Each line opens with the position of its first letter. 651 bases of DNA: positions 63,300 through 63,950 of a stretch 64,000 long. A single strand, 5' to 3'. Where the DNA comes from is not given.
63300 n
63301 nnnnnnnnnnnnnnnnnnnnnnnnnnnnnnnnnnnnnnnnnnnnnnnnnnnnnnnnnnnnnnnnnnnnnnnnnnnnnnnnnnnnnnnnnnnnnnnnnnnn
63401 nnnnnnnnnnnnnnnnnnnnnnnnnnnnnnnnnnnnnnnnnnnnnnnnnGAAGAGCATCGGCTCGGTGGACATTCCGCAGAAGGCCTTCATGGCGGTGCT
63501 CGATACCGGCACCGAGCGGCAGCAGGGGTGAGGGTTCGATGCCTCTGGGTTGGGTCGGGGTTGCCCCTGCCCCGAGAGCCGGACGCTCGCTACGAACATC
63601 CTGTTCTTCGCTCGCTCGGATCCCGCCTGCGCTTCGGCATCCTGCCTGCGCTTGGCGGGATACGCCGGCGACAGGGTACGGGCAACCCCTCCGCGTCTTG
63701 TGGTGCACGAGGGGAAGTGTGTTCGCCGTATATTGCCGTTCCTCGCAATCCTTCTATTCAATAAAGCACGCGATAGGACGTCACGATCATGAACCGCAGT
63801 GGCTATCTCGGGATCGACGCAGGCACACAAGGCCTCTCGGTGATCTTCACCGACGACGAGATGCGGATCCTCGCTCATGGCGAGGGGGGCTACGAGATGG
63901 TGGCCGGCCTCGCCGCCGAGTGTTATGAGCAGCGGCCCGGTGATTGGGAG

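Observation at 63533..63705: Hairpin-closed element copy 3, with a compensatory base-pair change in the terminal helix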

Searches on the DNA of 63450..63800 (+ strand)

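Call 17: search_rna_families(source=window, start=63450, end=63800, threshold=evalue, max_evalue=10)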
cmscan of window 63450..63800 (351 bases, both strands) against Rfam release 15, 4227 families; matches with E-value up to 10: 1.
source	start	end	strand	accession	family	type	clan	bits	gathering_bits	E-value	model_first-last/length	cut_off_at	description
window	63641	63673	+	RF02803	PyrR205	Gene; snRNA; snoRNA; HACA-box;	-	13.5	35.6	2.5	1-61/61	no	Pyrobaculum sRNA 205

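Call 72: search_dna_similar(query=window:63532-63705:+, collection=plasmids, mode=distant, max_rows=10)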
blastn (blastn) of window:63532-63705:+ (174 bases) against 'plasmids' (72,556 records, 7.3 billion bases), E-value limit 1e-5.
No match.

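Call 73: search_dna_similar(query=window:63532-63705:+, collection=phages, mode=distant, max_rows=10)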
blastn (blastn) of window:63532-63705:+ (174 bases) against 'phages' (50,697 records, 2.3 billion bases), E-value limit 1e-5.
No match.
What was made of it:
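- On MITE (DDE-transposase derived): There is no match in plasmid or phage collections (calls 72, 73).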
